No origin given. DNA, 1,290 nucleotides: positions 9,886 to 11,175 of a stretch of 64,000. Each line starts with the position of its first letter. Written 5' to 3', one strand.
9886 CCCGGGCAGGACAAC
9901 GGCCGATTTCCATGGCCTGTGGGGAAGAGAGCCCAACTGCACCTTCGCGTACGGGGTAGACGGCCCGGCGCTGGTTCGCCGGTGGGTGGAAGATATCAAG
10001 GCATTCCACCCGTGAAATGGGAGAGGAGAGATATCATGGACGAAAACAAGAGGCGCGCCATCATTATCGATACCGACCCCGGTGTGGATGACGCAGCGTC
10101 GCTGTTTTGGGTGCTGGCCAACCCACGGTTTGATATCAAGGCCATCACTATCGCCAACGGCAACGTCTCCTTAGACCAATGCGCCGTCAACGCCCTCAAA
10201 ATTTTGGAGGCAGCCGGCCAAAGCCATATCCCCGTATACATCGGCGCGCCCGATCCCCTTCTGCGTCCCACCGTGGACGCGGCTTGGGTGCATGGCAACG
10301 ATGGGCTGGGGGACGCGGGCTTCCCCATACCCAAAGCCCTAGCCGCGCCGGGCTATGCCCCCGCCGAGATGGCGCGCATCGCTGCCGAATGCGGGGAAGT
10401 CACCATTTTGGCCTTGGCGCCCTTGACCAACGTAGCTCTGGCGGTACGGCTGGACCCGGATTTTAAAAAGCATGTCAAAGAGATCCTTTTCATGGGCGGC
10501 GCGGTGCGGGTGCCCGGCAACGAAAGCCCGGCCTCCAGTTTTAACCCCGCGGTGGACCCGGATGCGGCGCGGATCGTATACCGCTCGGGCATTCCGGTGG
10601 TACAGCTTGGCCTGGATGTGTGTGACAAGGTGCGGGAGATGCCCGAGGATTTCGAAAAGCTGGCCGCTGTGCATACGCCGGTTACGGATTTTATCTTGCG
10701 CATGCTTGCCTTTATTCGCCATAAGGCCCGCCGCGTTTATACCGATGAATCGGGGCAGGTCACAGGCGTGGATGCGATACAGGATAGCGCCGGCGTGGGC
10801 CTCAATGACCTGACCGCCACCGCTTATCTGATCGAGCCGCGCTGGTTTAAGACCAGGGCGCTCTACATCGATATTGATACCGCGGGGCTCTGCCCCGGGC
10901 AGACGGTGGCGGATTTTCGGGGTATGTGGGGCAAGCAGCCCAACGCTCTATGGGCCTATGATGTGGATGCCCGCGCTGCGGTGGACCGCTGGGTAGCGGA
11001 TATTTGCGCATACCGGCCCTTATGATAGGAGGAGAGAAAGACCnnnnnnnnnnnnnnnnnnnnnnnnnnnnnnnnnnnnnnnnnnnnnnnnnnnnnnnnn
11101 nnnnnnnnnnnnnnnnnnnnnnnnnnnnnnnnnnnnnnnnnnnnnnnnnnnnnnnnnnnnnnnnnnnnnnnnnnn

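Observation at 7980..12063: All four hydrolase paralogs replace the canonical leaving-group His with Asn (LND instead of xHD)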

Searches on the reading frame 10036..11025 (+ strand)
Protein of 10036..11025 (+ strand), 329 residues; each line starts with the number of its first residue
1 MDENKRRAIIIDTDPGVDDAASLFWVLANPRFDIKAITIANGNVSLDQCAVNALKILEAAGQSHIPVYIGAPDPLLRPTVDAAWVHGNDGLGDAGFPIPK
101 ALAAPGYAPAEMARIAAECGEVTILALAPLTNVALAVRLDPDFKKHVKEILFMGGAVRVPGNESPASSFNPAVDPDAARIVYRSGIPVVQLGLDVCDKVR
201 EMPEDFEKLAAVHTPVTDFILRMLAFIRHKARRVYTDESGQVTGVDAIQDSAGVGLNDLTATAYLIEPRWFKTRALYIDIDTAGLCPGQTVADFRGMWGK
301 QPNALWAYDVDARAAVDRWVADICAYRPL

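Call 3: search_protein_families(library=pfam, proteins=[window:10036-11025:+])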
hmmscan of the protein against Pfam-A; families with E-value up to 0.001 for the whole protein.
window:10036-11025:+ (329 aa): 1 family
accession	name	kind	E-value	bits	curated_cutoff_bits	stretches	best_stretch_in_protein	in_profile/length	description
PF01156.24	IU_nuc_hydro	-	3.4e-81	273.6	34.2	1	9-315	1-295/297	Inosine-uridine preferring nucleoside hydrolase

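Call 11: find_homologous_proteins(query=window:10036-11022:+, max_evalue=1e-20)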
Query window:10036-11022:+ (329 aa): 3083 proteins with E <= 1e-20 among 8000 candidates; the best 120 are listed.
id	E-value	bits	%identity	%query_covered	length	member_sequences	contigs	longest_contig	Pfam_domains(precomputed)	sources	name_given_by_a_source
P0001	6.9e-210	714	95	100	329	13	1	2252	PF01156.25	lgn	-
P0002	2.6e-145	502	71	99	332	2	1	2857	PF01156.25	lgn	-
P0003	6.6e-142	491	67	99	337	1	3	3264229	PF01156.25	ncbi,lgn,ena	-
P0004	1.3e-137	477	65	98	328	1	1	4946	PF01156.25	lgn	-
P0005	5.3e-133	462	63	99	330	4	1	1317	PF01156.25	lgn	-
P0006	1.6e-126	440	61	99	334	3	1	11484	PF01156.25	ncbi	-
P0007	1.9e-123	430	58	98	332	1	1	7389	PF01156.25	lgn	-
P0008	2.3e-123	430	58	100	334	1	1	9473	PF01156.25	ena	-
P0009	3.3e-123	429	58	99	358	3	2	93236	PF01156.25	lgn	-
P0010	5.6e-122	425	57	100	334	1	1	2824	PF01156.25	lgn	-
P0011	6.5e-122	425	60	99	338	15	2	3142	PF01156.25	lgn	-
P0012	1.2e-121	424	60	100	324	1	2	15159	PF01156.25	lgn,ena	-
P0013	1.8e-121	424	58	100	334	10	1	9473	PF01156.25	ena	-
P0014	4.2e-121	422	59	100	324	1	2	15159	PF01156.25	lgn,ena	-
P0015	5.2e-121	422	55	99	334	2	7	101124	PF01156.25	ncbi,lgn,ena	-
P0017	1.1e-120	421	57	100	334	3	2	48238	PF01156.25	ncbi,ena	-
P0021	1.7e-119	417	54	98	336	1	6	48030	PF01156.25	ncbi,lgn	-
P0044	3.1e-113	397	55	98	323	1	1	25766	PF01156.25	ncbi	-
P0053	2.4e-111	390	55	99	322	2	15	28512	PF01156.25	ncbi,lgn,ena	-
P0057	7.2e-111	389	58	97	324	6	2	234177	PF01156.25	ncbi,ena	-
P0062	1.7e-110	388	52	99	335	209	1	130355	PF01156.25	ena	-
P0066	5.2e-110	386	51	99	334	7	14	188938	PF01156.25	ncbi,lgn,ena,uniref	ncbi:nucleoside hydrolase [Enterocloster aldenensis]|uniref:nucleoside hydrolase n=1 Tax=Enteroclost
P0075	8.3e-109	382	51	98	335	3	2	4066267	PF01156.25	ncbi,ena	-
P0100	3.4e-102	360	50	98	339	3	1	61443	PF01156.25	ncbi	-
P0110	2.0e-100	355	48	99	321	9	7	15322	PF01156.25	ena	-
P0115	4.2e-98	347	53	96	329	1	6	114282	PF01156.25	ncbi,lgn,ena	-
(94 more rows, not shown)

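Call 21: find_related_loci(query=A2, collection=genome_contigs, flank=10000)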
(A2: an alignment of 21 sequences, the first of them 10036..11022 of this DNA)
Query A2 (329 aa) in genome_contigs; peptide patterns used: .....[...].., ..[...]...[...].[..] (x = any residue, [..] = any of these).
600 stretches matched a pattern (row limit reached: there are more); 581 encode a relative of the query (tblastn E <= 1e-3); the best 80 are kept; 80 distinct loci.
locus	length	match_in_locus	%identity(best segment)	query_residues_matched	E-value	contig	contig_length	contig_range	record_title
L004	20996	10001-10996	55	4-328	1e-124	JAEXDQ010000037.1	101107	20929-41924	MAG: Spirochaetes bacterium isolate OH_HBB_164 k127_1043761, whole genome shotgun sequence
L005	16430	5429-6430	54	1-327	3e-117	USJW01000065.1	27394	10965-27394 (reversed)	uncultured Clostridium sp. isolate UMGS1784 genome assembly, contig: NODE_581_length_27394_cov_10.509353, whole genome s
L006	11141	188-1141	55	4-326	6e-114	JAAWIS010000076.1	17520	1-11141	MAG: Lachnospiraceae bacterium isolate ABMPRH_190_1 SL341415_scaffold_7610, whole genome shotgun sequence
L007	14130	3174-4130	53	3-326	2e-105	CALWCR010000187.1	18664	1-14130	MAG: uncultured Clostridia bacterium isolate E27__bin72 genome assembly, contig: E27__k127_861721, whole genome shotgun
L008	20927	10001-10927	43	9-324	1e-75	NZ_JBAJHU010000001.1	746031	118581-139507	Mangrovibacillus sp. Mu-81 Seq1, whole genome shotgun sequence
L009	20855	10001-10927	42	9-324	2e-73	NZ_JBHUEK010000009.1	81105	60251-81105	Fredinandcohnia salidurans strain CGMCC 1.13629 platanus_K_default_9, whole genome shotgun sequence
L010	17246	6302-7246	43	7-329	4e-70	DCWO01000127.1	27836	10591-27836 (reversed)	MAG TPA_asm: Dehalococcoidia bacterium UBA2160 UBA2160_contig_15258, whole genome shotgun sequence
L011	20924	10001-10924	42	5-320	2e-68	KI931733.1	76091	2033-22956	MAG: Candidatus Entotheonella sp. TSY1 genomic scaffold TSY1_scaffold00004, whole genome shotgun sequence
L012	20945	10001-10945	39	3-325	2e-67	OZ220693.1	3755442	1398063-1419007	MAG: Dehalococcoidia bacterium isolate bb874fd2-ee0c-4288-94b4-44cbacb43f92 genome assembly, chromosome: 1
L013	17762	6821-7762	42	3-325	4e-67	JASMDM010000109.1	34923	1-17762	MAG: SAR202 cluster bacterium isolate ETNP3_MAG_40 c_000001809657, whole genome shotgun sequence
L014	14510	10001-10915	40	7-324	1e-66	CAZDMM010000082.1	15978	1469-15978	MAG TPA_asm: uncultured Caldilineaceae bacterium isolate binchicken_co130_5 genome assembly, contig: NODE_3190_length_15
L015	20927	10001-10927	41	7-323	4e-66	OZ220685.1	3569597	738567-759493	MAG: Dehalococcoidia bacterium isolate 2a27cef4-6af2-4f96-82a3-29fad4755a7e genome assembly, chromosome: 1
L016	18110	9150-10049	41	2-312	8e-65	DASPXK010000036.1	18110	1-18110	MAG TPA_asm: Chloroflexota bacterium isolate SMAG_U11565 k141_722043, whole genome shotgun sequence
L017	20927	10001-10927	40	4-320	6e-64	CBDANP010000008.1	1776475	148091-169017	MAG: Dehalococcoidia bacterium isolate b4c8b7c9-9533-4910-ac39-d933c6e21fa7 genome assembly, contig: contig_8, whole gen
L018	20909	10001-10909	40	7-312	4e-63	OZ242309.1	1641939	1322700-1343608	MAG: Dehalococcoidia bacterium isolate 566077ff-fea0-4476-9990-131f9c0e49bb genome assembly, chromosome: 2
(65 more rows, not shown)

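Call 23: find_encoding_contigs(protein=P0003, flank=10000, max_places=3)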
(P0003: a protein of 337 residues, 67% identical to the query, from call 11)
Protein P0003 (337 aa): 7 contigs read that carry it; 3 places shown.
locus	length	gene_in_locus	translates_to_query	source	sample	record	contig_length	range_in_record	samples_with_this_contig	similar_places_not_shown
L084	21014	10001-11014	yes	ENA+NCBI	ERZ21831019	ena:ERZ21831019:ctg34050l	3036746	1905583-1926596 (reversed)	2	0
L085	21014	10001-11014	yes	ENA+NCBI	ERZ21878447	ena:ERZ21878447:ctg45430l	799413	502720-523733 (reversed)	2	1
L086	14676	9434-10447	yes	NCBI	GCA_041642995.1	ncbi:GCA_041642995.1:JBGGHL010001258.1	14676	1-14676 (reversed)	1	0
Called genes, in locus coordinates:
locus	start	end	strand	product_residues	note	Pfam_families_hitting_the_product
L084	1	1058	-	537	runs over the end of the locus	PF02446:Glyco_hydro_77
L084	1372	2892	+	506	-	PF00149:Metallophos, PF02872:5_nucleotid_C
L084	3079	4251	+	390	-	PF00465:Fe-ADH, PF13685:Fe-ADH_2 (weak), PF25137:ADH_Fe_C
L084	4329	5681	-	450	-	PF03951:Gln-synt_N, PF00120:Gln-synt_C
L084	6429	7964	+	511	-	PF00005:ABC_tran, PF13304:AAA_21 (faint), PF00005:ABC_tran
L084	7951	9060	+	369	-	PF02653:BPD_transp_2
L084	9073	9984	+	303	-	PF02653:BPD_transp_2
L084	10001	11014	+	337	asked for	PF01156:IU_nuc_hydro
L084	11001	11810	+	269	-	PF03437:BtpA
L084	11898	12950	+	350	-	PF02608:Bmp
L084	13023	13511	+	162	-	PF02502:LacAB_rpiB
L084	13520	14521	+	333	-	PF01156:IU_nuc_hydro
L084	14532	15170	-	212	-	PF00392:GntR, PF07729:FCD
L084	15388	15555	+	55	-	-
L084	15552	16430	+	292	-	PF01261:AP_endonuc_2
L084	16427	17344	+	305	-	PF13292:DXP_synthase_N, PF00456:Transketolase_N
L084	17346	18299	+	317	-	PF02779:Transket_pyr, PF02780:Transketolase_C, PF22613:Transketolase_C_1 (weak)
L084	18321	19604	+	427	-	PF00465:Fe-ADH, PF13685:Fe-ADH_2 (faint), PF25137:ADH_Fe_C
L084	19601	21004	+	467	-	PF09861:Lar_N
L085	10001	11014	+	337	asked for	PF01156:IU_nuc_hydro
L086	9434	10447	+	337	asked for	PF01156:IU_nuc_hydro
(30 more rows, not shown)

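Call 24: find_encoding_contigs(protein=P0066, flank=10000, max_places=2)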
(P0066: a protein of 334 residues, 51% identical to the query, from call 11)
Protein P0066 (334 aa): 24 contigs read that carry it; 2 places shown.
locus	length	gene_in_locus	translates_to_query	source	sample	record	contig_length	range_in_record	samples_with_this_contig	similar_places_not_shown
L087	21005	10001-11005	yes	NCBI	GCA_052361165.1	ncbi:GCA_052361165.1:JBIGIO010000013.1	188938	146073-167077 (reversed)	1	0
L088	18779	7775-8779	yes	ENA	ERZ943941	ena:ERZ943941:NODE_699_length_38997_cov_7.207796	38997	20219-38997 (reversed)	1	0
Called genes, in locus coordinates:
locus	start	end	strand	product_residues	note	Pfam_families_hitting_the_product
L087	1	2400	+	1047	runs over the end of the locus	PF01074:Glyco_hydro_38N, PF09261:Alpha-mann_mid, PF07748:Glyco_hydro_38C, PF17677:Glyco_hydro38C2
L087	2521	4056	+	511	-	PF00295:Glyco_hydro_28, PF13229:Beta_helix (weak)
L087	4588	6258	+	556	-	PF01368:DHH, PF07085:DRTGG, PF00571:CBS, PF02833:DHHA2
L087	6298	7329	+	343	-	PF00356:LacI, PF00532:Peripla_BP_1, PF13407:Peripla_BP_4 (weak), PF13377:Peripla_BP_3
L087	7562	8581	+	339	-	PF00356:LacI, PF00532:Peripla_BP_1, PF13407:Peripla_BP_4, PF13377:Peripla_BP_3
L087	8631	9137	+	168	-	PF02502:LacAB_rpiB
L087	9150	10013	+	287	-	PF01261:AP_endonuc_2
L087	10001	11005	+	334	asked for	PF01156:IU_nuc_hydro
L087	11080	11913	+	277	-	PF13292:DXP_synthase_N, PF00456:Transketolase_N, PF00676:E1_dh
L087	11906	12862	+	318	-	PF02779:Transket_pyr, PF02780:Transketolase_C, PF22613:Transketolase_C_1 (weak)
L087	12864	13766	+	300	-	PF01261:AP_endonuc_2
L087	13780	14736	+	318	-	PF00389:2-Hacid_dh, PF02826:2-Hacid_dh_C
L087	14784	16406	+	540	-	PF00884:Sulfatase, PF01663:Phosphodiest (faint), PF16347:SGSH_C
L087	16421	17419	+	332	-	PF03401:TctC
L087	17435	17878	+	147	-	PF07331:TctB (weak)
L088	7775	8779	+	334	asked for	PF01156:IU_nuc_hydro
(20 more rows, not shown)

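Call 26: find_encoding_contigs(protein=P0075, flank=10000, max_places=2)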
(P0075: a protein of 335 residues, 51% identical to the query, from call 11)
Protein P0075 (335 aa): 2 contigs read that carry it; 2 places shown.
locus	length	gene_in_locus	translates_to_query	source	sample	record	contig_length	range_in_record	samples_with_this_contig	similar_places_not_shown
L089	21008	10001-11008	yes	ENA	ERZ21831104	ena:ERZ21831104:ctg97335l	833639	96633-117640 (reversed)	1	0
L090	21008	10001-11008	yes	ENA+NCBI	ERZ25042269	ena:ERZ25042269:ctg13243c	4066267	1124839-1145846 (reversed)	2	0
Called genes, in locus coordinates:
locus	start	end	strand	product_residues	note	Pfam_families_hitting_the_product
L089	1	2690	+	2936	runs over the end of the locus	PF10091:Glycoamylase, PF06165:GH94_b-supersand, PF17167:Glyco_hydro_94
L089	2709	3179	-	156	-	-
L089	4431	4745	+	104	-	PF03551:PadR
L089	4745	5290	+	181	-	PF11193:DUF2812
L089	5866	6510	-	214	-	PF00392:GntR, PF07729:FCD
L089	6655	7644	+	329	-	PF03480:DctP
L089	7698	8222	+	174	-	PF04290:DctQ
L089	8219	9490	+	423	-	PF06808:DctM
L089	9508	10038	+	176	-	PF02502:LacAB_rpiB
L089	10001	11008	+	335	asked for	PF01156:IU_nuc_hydro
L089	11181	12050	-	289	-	PF00583:Acetyltransf_1, PF13673:Acetyltransf_10, PF13508:Acetyltransf_7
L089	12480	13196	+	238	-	PF00005:ABC_tran, PF02463:SMC_N (faint), PF13304:AAA_21 (faint)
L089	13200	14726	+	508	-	PF12704:MacB_PCD, PF02687:FtsX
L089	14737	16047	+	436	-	PF12704:MacB_PCD, PF02687:FtsX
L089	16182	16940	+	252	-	PF17131:TP_0789-like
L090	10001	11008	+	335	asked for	PF01156:IU_nuc_hydro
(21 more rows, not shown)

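Call 27: find_encoding_contigs(protein=P0062, flank=10000, max_places=2)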
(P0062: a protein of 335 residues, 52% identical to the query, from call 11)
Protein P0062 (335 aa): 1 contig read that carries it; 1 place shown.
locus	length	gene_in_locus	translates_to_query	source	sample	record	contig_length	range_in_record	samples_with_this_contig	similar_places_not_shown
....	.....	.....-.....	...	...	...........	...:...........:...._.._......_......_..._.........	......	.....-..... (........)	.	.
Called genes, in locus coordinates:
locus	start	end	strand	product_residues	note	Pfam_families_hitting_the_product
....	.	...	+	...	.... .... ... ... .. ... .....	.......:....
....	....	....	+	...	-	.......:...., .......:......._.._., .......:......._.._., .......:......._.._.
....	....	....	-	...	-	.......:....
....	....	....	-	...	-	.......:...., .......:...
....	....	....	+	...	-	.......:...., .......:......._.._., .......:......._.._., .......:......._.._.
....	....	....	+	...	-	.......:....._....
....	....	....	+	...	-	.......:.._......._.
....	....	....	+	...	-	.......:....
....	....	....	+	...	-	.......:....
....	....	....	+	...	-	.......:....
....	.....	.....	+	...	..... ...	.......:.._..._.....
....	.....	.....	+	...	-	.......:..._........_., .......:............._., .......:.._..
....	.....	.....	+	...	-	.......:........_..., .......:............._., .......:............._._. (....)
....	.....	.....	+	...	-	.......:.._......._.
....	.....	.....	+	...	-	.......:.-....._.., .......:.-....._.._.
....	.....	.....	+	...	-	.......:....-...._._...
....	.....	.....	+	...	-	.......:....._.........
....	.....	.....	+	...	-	-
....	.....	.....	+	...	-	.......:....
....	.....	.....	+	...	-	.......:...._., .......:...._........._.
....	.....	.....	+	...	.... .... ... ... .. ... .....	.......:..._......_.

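Call 28: find_encoding_contigs(protein=P0057, flank=10000, max_places=2)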
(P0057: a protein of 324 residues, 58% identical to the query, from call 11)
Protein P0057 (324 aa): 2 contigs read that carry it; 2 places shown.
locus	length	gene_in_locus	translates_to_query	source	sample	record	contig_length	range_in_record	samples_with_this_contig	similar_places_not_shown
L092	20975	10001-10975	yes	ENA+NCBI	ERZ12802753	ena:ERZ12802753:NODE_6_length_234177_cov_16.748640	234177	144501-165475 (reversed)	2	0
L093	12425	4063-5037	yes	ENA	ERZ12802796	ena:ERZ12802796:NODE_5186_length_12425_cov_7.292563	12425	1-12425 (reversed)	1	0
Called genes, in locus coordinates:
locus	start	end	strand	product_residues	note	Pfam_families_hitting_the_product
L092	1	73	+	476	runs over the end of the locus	-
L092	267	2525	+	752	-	PF01136:Peptidase_U32, PF12392:DUF3656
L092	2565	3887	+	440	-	PF01098:FTSW_RODA_SPOVE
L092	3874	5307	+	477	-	PF21922:PBP_dimer_2, PF00905:Transpeptidase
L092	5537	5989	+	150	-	PF00293:NUDIX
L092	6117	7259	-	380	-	PF14199:DUF4317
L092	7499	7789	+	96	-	PF10087:DUF2325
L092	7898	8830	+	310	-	PF03069:FmdA_AmdA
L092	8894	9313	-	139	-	PF00571:CBS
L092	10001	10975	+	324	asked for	PF01156:IU_nuc_hydro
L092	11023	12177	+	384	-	PF02608:Bmp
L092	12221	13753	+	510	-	PF13555:AAA_29 (faint), PF00005:ABC_tran, PF13304:AAA_21 (faint), PF00005:ABC_tran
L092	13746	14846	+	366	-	PF02653:BPD_transp_2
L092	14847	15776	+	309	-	PF02653:BPD_transp_2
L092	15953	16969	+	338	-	PF00356:LacI, PF00532:Peripla_BP_1, PF13407:Peripla_BP_4, PF13377:Peripla_BP_3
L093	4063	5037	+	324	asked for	PF01156:IU_nuc_hydro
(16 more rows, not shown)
